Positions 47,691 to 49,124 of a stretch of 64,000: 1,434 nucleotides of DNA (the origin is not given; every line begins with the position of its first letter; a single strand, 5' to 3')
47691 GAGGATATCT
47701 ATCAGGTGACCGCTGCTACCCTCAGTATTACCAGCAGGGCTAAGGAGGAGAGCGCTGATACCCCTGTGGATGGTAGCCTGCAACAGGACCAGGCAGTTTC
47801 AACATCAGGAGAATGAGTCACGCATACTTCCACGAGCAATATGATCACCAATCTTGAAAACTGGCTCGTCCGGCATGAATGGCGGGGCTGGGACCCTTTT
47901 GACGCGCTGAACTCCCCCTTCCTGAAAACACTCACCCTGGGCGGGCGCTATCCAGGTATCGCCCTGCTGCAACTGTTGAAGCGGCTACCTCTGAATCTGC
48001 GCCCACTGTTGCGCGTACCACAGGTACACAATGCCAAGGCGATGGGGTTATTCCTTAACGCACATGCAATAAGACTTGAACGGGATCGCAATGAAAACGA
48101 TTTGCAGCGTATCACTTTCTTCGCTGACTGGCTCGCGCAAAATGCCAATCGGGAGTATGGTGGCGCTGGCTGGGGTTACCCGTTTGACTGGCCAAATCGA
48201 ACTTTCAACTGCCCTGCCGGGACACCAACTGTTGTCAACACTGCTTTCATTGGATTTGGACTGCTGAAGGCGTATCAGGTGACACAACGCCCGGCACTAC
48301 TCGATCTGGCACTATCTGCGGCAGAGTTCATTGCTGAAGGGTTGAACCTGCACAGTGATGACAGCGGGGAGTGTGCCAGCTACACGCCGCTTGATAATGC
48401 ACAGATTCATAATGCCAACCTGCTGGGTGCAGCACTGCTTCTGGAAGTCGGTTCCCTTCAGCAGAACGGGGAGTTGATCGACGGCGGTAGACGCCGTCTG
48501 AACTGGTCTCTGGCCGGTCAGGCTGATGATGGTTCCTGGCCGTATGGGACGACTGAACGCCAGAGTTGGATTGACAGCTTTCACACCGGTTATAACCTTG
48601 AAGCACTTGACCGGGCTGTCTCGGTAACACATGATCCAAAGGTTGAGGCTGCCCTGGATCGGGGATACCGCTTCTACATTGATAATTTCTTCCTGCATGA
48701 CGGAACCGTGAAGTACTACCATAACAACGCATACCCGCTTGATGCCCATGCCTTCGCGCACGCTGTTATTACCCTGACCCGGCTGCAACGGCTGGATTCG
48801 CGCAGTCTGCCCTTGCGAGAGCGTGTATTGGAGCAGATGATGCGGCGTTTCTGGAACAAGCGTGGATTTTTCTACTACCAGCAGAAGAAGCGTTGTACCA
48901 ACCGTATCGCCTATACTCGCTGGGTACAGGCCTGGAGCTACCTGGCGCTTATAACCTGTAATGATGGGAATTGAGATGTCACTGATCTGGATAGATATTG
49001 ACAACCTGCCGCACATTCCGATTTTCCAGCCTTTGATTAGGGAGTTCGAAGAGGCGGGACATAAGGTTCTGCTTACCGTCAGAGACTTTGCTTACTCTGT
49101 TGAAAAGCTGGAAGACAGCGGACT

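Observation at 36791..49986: Polysaccharide sub-cluster with duplicated bi-domain (ADH + Gfo/Idh/MocA) oxidoreductases, heparinase II/III-like protein, AsnB-like amidotransferase and DUF354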

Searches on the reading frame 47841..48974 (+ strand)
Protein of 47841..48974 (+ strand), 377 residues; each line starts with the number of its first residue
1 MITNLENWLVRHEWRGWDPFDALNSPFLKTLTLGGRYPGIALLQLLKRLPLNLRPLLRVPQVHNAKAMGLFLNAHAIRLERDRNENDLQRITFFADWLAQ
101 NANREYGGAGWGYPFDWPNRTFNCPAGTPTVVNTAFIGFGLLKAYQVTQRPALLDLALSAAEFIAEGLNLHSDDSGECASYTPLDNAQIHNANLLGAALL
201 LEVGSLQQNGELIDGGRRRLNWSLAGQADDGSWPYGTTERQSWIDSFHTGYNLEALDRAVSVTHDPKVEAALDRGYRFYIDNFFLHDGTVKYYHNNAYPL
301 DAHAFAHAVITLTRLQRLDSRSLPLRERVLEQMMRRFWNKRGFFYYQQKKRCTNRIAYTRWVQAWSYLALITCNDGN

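Call 3: search_protein_families(library=pfam, proteins=[window:47841-48974:+], max_evalue=0.01)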
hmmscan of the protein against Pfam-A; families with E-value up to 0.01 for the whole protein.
window:47841-48974:+ (377 aa): 0 families

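Call 9: search_protein_families(library=ncbifam, proteins=[window:47841-48974:+], max_evalue=0.001)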
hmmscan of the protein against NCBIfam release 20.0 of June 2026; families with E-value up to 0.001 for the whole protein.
window:47841-48974:+ (377 aa): 0 families

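Call 21: search_solved_structures(query=window:47841-48974:+, max_evalue=10)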
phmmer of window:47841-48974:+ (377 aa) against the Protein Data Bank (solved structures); distinct sequences matched with E-value up to 10: 22.
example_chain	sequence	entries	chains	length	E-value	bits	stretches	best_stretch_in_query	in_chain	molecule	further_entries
5a29_A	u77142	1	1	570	0.034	16.7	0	137-166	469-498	EXOPOLYGALACTURONATE LYASE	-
2mv8_A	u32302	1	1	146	0.18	14.3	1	262-348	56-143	Major prion protein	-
1xyj_A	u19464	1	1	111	0.25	13.9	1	273-349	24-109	prion protein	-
1xyk_A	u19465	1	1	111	0.41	13.1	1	276-348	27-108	prion protein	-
1xyw_A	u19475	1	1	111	0.51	12.9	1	271-348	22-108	Major prion protein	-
4h88_A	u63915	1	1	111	0.51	12.9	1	273-349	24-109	Major prion protein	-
1xyu_A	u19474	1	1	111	0.77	12.3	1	272-348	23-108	Major prion protein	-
1y16_A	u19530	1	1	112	0.78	12.2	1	271-349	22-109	Major prion protein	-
1y2s_A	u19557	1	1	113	0.87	12.1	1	273-348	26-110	Major prion protein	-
1y15_A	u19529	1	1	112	1.1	11.8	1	273-349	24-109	Major prion protein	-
1tpx_A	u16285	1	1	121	1.1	11.8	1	273-348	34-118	major prion protein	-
6fnv_A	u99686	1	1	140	1.1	11.7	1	272-348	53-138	Major prion protein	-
2k5o_A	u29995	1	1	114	1.2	11.7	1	272-349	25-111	Major prion protein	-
4yxh_A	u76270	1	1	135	1.3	11.5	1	266-347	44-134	Major prion protein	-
2ku5_A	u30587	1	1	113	1.4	11.4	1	274-349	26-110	Major prion protein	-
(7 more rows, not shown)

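Call 22: find_homologous_proteins(query=window:47841-48974:+, max_evalue=0.00001)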
Query window:47841-48974:+ (377 aa): 3908 proteins with E <= 0.00001 among 8000 candidates; the best 120 are listed.
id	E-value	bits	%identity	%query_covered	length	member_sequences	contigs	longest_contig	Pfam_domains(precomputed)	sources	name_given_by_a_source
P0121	6.3e-262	887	100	100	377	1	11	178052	-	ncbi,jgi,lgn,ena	-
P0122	3.5e-217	739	82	100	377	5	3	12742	-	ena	-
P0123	1.6e-180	619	71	99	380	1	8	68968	-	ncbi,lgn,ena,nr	ncbi:MAG: hypothetical protein ISR91_02070 [Candidatus Delongbacteria bacterium]|nr:hypothetical pro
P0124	3.4e-179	614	83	85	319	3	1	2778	PF07470.20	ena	-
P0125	9.6e-156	537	63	100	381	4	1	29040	-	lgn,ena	-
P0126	1.2e-118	415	52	98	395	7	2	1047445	-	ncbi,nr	ncbi:MAG: hypothetical protein H6678_02100 [Candidatus Delongbacteria bacterium]|nr:hypothetical pro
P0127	3.4e-118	414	49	100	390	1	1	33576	-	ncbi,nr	ncbi:delta-aminolevulinic acid dehydratase [Candidatus Poribacteria bacterium]|nr:delta-aminolevulin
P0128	1.1e-117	412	49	98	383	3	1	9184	PF07470.20,PF06662.20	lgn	-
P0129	2.5e-117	411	51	98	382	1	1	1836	-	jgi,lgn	jgi:rhamnogalacturonyl hydrolase YesR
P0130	8.2e-117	409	50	98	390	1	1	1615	-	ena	-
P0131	3.0e-116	407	49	98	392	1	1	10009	-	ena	-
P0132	4.6e-115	403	50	98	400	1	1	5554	-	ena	-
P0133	7.2e-115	403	50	97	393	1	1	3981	-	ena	-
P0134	5.5e-114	400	52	98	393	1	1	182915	-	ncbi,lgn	-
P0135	1.6e-113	398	50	97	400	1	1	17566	-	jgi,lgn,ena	-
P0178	2.3e-102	361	44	98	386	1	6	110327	PF07470.20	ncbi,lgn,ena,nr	ncbi:MAG: glycoside hydrolase family 88 protein [Candidatus Marinimicrobia bacterium]|nr:glycoside h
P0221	2.3e-95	338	44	98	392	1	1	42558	-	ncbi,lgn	ncbi:MAG: exopolysaccharide biosynthesis protein VpsJ [Anaerolineales bacterium]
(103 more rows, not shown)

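Call 49: search_protein_families(library=ncbifam, proteins=[window:47841-48974:+, P0221, P0127, P0178], max_evalue=10)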
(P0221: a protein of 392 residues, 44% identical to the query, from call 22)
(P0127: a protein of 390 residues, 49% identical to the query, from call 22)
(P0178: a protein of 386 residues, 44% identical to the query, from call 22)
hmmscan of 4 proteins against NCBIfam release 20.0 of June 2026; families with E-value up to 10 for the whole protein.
window:47841-48974:+ (377 aa): 0 families

P0221 (392 aa): 0 families

P0127 (390 aa): 0 families

P0178 (386 aa): 1 family
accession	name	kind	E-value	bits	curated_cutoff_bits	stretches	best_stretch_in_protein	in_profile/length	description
TIGR02474.1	pec_lyase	equivalog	0.0075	15.9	189.8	1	193-241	39-88/295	pectate lyase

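Call 57: predict_structure(alignment_id=A2)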
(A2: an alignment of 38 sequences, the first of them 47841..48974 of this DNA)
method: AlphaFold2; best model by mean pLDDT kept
length: 377 residues; sequences in the alignment: 38
mean_pLDDT: 94.8   pTM: 0.93
mean pLDDT of the five models: 94.8, 94.3, 94.2, 94.0, 93.8
residues with pLDDT >= 90: 325; 70-90: 49; 50-70: 2; < 50: 1
segments of 3 or more residues with pLDDT < 50: none
pLDDT, mean of each block of 10 residues (from residue 1): 96 95 81 78 86 90 97 98 95 98 97 86 88 98 98 98 98 97 94 98 98 98 98 94 96 98 97 99 98 97 98 97 98 97 96 94 98 78
secondary structure, 60 per line:
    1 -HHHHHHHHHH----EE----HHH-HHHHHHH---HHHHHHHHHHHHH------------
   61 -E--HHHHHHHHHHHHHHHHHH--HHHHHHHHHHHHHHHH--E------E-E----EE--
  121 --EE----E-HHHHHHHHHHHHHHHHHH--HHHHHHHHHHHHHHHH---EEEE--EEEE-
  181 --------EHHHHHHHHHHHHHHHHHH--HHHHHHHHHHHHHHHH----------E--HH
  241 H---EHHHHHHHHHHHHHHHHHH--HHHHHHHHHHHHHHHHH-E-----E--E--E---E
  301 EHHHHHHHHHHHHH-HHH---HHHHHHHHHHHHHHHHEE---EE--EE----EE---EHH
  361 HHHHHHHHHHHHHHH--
elements in order: H2-11 H26-32 H36-48 H65-82 H85-100 H131-148 H151-166 E170-173 E176-179 H190-207 H210-225 H246-263 H266-282 H302-314 H322-337 H359-375

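Call 60: fold_search(model_id=the predicted structure, library=pdb)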
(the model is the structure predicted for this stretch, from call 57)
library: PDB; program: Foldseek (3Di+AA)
matches with E <= 10: 951; with E <= 0.001: 165
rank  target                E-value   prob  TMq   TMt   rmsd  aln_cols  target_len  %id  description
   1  5zhb_B                1.4e-09  1.00  0.63  0.61   4.7       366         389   14  Structure of Cellobiose 2-Epimerase from Bacillus thermoamylovorans B4167 (released 2019-06-19)
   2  5zhb_A                3.4e-09  1.00  0.62  0.60   4.9       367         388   15  Structure of Cellobiose 2-Epimerase from Bacillus thermoamylovorans B4167 (released 2019-06-19)
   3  3vw5_A                4.3e-09  1.00  0.61  0.59   4.9       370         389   15  Crystal structure of sugar epimerase from ruminal bacterium (released 2013-06-26)
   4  9l8i_A                5.8e-09  1.00  0.64  0.60   5.4       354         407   15  Rhodothermus marines cellobiose 2-epimerase RmCE in complex with mannobiose (released 2025-07-23)
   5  3wkf                  9.8e-09  1.00  0.63  0.59   5.9       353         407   15  Crystal structure of cellobiose 2-epimerase (released 2013-12-25)
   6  8h1l_C                1.4e-08  1.00  0.59  0.54   6.1       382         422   12  Crystal structure of glucose-2-epimerase in complex with D-Glucitol from Runella slithyformis Runsl_4512 (released 2023-07-12)
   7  4z4l                  1.7e-08  1.00  0.60  0.58   5.2       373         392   11  Crystal Structure of cellobiose 2-epimerase from Caldicellulosiruptor saccharolyticus DSM 8903 (released 2016-04-13)
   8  8h1l_B                1.9e-08  1.00  0.64  0.58   5.2       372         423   11  Crystal structure of glucose-2-epimerase in complex with D-Glucitol from Runella slithyformis Runsl_4512 (released 2023-07-12)
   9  7d5g_A                2.2e-08  1.00  0.60  0.59   5.1       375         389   12  Crystal structure of the CsCE with ligand to have a insight into the catalytic mechanism (released 2021-12-01)
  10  8h1l_A                2.6e-08  1.00  0.61  0.56   5.8       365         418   12  Crystal structure of glucose-2-epimerase in complex with D-Glucitol from Runella slithyformis Runsl_4512 (released 2023-07-12)
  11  8h1l_D                3.1e-08  1.00  0.58  0.53   6.5       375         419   12  Crystal structure of glucose-2-epimerase in complex with D-Glucitol from Runella slithyformis Runsl_4512 (released 2023-07-12)
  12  4z4j                  3.5e-08  1.00  0.61  0.59   4.8       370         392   12  Crystal Structure of cellobiose 2-epimerase from Caldicellulosiruptor saccharolyticus DSM 8903 (released 2016-04-13)
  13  8wbu                  3.6e-08  1.00  0.61  0.59   4.8       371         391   11  The crystal structure of circular mannose with mutant H247F of the cellobiose 2-epimerase from Caldicellulosiruptor sacc (released 2023-10-25)
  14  3wkg_A                6.5e-08  1.00  0.64  0.59   5.5       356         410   15  Crystal structure of cellobiose 2-epimerase in complex with glucosylmannose (released 2013-12-25)
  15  4v1s_A                7.1e-08  1.00  0.61  0.64   5.2       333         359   12  Structure of the GH76 alpha-mannanase BT2949 from Bacteroides thetaiotaomicron (released 2015-02-11)
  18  5zig_D                1.1e-07  1.00  0.63  0.60   4.7       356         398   10  The Structure of cellobiose 2-epimerase from Spirochaeta thermophila DSM 6192 (released 2019-04-10)
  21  5zig_C                2.1e-07  1.00  0.58  0.55   6.4       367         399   10  The Structure of cellobiose 2-epimerase from Spirochaeta thermophila DSM 6192 (released 2019-04-10)
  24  5zig_A                3.2e-07  1.00  0.60  0.57   6.7       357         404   11  The Structure of cellobiose 2-epimerase from Spirochaeta thermophila DSM 6192 (released 2019-04-10)
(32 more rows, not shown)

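Call 68: find_related_loci(query=A2, collection=metagenome_contigs, flank=6000)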
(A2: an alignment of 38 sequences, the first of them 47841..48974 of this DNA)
Query A2 (377 aa) in metagenome_contigs; peptide patterns used: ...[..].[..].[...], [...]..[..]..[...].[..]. (x = any residue, [..] = any of these).
600 stretches matched a pattern (row limit reached: there are more); 579 encode a relative of the query (tblastn E <= 1e-3); the best 80 are kept; 80 distinct loci.
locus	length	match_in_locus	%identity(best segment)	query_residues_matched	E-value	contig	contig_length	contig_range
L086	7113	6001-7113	46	1-370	1e-109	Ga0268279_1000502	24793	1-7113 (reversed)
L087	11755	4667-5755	47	8-370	6e-109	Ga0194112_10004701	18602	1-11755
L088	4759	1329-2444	45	1-372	3e-107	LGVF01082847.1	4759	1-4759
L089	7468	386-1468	41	2-366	8e-97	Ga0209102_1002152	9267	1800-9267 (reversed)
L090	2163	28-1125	40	2-370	1e-99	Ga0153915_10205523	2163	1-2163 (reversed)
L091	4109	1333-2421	41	5-370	4e-95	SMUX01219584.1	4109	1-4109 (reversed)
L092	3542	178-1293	41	2-373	6e-94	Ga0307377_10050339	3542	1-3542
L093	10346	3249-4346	40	2-370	9e-93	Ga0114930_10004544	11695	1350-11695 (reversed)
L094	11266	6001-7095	40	2-370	2e-92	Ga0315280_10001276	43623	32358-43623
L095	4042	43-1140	40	2-370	1e-92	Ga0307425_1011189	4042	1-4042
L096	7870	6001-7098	40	5-370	1e-91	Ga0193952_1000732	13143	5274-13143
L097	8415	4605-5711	42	4-370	3e-91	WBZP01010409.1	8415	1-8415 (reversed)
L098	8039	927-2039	41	2-370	2e-91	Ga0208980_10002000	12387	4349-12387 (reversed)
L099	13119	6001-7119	40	2-372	2e-91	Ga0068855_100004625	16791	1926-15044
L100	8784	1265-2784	41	2-370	3e-91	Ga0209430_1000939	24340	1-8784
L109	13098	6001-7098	41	2-370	1e-87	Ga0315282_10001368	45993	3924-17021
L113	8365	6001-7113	38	2-370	4e-87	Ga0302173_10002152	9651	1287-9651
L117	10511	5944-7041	42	5-370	2e-86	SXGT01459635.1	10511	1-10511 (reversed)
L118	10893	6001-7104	39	4-370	2e-86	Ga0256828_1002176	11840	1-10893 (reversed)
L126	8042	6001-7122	41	2-370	2e-86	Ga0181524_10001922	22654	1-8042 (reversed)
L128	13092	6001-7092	39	2-365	2e-85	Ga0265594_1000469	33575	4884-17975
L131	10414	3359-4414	41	16-370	2e-84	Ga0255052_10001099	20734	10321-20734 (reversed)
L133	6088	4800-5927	38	2-375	5e-84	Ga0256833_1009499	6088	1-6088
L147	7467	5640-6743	37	5-370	1e-82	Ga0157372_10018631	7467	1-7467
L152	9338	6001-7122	38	5-370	4e-82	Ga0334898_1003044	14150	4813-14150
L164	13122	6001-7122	39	2-372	1e-80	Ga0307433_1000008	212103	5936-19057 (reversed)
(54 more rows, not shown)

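Call 73: search_protein_families(library=pfam, proteins=[L113:7243-8364:+, L164:7109-7870:+, L164:7878-9023:+, L164:9020-10891:+, L164:10931-13120:+, L087:5789-6892:+, L087:6889-7911:+, L087:310-2424:+, L099:7139-7915:+, L099:1922-3811:+], max_evalue=0.001)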
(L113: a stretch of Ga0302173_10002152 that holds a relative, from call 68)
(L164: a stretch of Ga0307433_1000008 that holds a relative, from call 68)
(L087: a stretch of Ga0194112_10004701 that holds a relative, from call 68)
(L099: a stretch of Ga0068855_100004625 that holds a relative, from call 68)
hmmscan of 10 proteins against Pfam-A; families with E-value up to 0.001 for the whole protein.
L113:7243-8364:+ (374 aa): 1 family
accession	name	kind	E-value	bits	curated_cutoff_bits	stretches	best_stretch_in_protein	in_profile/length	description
PF02350.25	Epimerase_2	-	1.7e-91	307.1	30.6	1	30-374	5-341/347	UDP-N-acetylglucosamine 2-epimerase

L164:7109-7870:+ (253 aa): 1 family
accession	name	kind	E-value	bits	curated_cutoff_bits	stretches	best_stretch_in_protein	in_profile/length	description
PF03808.19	Glyco_tran_WecG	-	4.7e-59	199.4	27.4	1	71-236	2-167/168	Glycosyl transferase WecG/TagA/CpsF family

L164:7878-9023:+ (381 aa): 1 family
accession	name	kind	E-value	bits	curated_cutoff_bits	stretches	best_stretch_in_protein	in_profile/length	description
PF02350.25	Epimerase_2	-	1.6e-109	366.4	30.6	1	24-379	1-347/347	UDP-N-acetylglucosamine 2-epimerase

L164:9020-10891:+ (623 aa): 2 families
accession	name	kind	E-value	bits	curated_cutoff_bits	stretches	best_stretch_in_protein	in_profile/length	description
PF00953.26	Glycos_transf_4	-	6.5e-42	143.7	27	1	83-236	4-159/160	Glycosyl transferase family 4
PF13727.12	CoA_binding_3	-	7.7e-10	39.5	25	1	489-607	50-166/175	CoA-binding domain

L164:10931-13120:+ (730 aa): 7 families
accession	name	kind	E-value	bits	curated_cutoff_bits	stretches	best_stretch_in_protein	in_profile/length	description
PF13614.12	AAA_31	-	3.6e-15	56.8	27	1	575-706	14-151/177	AAA domain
PF02706.20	Wzz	-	4.9e-12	46.4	25.5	1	11-104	2-90/91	Chain length determinant protein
PF13807.11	GNVR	-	1.8e-10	41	27.7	1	392-462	12-79/82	G-rich domain on putative tyrosine kinase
PF10609.15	ParA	-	1.6e-07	31.4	27.1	1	575-709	16-149/246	NUBPL iron-transfer P-loop NTPase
PF01656.29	CbiA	-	7.2e-07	29.6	25.4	1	575-673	11-70/125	CobQ/CobB/MinD/ParA nucleotide binding domain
PF06564.18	CBP_BcsQ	-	7.8e-06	26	21.3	1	574-704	13-147/234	Cellulose biosynthesis protein BcsQ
PF09140.17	MipZ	-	8.6e-05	22.4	20.7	1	565-699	3-126/262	ATPase MipZ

L087:5789-6892:+ (367 aa): 2 families
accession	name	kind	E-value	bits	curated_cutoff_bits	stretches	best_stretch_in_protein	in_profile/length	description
PF02350.25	Epimerase_2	-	5.4e-111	371.2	30.6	1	22-360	2-347/347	UDP-N-acetylglucosamine 2-epimerase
PF13579.12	Glyco_trans_4_4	-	4.3e-05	24.4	29.7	1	36-170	25-157/158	Glycosyl transferase 4-like domain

L087:6889-7911:+ (340 aa): 3 families
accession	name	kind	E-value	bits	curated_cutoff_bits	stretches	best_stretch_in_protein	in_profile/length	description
PF04007.18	DUF354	-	7.1e-50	170.5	22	1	1-308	1-314/349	Protein of unknown function (DUF354)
PF13439.12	Glyco_transf_4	-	1.2e-05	25.8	28.5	1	20-118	12-107/170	Glycosyltransferase Family 4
PF13579.12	Glyco_trans_4_4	-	0.00023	22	29.7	1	17-109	8-99/158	Glycosyl transferase 4-like domain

L087:310-2424:+ (704 aa): 4 families
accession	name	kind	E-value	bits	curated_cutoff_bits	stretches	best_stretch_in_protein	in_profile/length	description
PF00733.27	Asn_synthase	-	3.1e-88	297.2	21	1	308-697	2-354/354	Asparagine synthase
PF13537.11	GATase_7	-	2.8e-48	163.4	25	1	119-237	2-122/123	Glutamine amidotransferase domain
PF13522.11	GATase_6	-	4.8e-43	146.7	27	1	100-232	1-130/130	Glutamine amidotransferase domain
PF12481.13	DUF3700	-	5.7e-05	23.1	27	1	141-241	77-180/228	Aluminium induced protein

L099:7139-7915:+ (258 aa): 1 family
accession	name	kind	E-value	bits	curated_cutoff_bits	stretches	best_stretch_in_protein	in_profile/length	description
PF03808.19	Glyco_tran_WecG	-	4e-66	222.4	27.4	1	62-228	2-168/168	Glycosyl transferase WecG/TagA/CpsF family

L099:1922-3811:+ (629 aa): 5 families
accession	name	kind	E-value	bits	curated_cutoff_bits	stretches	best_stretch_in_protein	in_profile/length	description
PF00733.27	Asn_synthase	-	3.2e-91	307.1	21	1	237-624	2-353/354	Asparagine synthase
PF13522.11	GATase_6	-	4.8e-43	146.7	27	1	29-157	1-130/130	Glutamine amidotransferase domain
PF13537.11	GATase_7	-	2.3e-40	137.9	25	1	44-162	1-122/123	Glutamine amidotransferase domain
PF12481.13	DUF3700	-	8.5e-07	29.1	27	1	61-153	73-167/228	Aluminium induced protein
PF02540.23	NAD_synthase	-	0.00023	20.8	21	1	241-323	9-85/242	NAD synthase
